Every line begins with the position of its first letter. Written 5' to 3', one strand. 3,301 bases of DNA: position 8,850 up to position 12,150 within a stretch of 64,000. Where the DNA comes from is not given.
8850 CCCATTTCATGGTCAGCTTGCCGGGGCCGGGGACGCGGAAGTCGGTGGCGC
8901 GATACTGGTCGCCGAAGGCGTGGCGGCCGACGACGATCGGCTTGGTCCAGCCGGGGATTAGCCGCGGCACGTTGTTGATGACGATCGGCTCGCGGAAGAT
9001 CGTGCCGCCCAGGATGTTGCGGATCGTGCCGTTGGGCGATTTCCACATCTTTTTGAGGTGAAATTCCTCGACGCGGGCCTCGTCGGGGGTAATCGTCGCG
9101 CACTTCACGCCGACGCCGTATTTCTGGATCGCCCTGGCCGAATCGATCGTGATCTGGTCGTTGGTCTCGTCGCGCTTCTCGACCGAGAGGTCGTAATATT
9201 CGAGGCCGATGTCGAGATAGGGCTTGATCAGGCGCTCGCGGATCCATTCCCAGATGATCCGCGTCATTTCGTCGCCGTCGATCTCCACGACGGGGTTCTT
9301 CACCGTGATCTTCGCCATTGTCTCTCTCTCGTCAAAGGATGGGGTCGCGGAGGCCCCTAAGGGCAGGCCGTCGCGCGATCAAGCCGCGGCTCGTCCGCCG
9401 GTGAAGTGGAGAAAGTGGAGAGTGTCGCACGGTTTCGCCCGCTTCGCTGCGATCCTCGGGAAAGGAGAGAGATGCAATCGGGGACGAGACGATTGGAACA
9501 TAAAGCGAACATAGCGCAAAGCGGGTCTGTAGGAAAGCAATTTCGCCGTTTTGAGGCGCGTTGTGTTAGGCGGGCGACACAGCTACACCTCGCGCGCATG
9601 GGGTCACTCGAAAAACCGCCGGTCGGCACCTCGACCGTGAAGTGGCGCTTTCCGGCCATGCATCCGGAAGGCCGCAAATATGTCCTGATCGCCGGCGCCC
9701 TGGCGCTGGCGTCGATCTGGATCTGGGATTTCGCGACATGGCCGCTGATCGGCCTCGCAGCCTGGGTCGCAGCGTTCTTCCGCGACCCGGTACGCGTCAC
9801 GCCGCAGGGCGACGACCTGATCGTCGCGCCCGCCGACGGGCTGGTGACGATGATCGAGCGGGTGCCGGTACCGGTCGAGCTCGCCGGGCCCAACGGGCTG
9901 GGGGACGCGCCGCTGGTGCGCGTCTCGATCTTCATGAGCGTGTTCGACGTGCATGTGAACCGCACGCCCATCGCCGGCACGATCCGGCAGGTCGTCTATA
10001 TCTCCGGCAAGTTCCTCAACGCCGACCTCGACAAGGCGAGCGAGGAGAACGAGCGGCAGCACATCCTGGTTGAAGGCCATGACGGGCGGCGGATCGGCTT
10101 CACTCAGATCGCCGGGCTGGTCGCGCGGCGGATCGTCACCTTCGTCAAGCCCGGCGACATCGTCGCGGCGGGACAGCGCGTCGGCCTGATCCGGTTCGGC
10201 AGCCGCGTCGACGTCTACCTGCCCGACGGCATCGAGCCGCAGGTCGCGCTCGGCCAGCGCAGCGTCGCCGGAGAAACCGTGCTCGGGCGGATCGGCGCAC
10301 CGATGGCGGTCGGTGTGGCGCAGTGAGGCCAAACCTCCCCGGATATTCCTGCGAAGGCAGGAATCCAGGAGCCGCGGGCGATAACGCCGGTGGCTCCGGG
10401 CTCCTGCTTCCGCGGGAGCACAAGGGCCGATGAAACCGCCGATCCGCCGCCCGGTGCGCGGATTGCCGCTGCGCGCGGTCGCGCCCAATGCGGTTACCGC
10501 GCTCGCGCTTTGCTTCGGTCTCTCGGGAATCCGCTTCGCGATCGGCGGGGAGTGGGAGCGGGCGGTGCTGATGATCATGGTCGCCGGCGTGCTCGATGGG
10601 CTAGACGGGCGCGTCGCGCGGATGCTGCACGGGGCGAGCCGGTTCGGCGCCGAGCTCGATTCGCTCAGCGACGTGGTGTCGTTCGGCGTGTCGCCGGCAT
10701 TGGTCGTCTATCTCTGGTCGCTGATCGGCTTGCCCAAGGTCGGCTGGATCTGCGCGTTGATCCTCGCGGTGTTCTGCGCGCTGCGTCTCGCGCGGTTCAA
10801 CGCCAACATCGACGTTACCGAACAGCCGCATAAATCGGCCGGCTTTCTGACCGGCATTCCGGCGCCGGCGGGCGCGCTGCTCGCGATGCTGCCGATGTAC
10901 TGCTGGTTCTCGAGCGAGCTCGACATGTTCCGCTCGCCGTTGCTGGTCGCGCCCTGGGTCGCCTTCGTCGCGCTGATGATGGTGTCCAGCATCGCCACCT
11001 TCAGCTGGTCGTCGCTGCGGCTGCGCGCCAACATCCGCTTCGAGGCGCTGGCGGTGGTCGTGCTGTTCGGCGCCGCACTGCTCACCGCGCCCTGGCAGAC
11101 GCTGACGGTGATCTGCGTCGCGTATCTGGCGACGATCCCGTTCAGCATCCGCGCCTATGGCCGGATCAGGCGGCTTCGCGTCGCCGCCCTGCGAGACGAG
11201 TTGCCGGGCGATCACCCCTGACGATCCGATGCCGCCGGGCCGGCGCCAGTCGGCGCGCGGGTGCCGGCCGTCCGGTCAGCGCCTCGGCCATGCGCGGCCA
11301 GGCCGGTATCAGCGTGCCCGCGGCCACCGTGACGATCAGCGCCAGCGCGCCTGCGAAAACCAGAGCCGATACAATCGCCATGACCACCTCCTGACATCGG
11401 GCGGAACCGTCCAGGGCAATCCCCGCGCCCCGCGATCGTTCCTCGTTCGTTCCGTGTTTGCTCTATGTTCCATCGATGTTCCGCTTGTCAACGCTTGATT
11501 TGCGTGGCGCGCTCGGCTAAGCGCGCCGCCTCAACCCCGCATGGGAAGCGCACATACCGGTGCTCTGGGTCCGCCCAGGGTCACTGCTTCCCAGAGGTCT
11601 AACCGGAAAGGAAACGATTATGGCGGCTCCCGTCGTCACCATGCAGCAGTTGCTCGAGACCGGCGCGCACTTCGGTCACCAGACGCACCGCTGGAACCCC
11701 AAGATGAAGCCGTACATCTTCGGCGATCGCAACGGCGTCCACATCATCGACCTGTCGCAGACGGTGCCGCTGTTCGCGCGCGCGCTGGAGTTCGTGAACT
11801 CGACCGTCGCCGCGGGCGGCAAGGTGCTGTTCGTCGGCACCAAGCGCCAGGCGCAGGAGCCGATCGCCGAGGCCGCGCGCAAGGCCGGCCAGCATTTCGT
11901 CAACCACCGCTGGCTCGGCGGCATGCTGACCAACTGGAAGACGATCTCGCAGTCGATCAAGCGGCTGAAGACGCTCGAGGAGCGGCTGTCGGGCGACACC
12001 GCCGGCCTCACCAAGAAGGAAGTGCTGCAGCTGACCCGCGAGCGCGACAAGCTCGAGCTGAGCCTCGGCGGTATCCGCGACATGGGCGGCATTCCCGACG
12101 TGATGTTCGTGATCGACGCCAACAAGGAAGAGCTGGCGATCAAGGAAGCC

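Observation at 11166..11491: Candidate SOS-induced small membrane protein under a phased LexA-box array, back-to-back with rpsB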

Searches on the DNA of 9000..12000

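Call 40: search_rna_families(source=window, start=9000, end=12000, threshold=evalue, max_evalue=1)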
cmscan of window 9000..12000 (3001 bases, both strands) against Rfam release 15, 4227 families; matches with E-value up to 1: 1.
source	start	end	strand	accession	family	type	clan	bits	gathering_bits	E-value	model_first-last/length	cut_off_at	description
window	11538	11617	+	RF01815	rpsB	Gene; sRNA;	-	23.6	40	0.081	1-132/132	no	rpsB sRNA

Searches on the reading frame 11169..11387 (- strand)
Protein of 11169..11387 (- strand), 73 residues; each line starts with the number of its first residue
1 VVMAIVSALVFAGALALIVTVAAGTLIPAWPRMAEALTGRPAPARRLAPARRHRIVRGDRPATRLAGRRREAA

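Call 9: find_homologous_proteins(query=window:11169-11387:-, max_evalue=0.01)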
Query seq(73 aa) (73 aa): 4 proteins with E <= 0.01 among 34 candidates.
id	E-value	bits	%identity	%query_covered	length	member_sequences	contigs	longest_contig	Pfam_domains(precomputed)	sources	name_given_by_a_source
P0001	1.6e-30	121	93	97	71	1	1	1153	-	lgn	-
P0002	2.7e-24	102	86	51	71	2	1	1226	-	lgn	-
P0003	7.5e-18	81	68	100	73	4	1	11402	-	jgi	jgi:hypothetical protein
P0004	1.2e-13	68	63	97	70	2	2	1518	-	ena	-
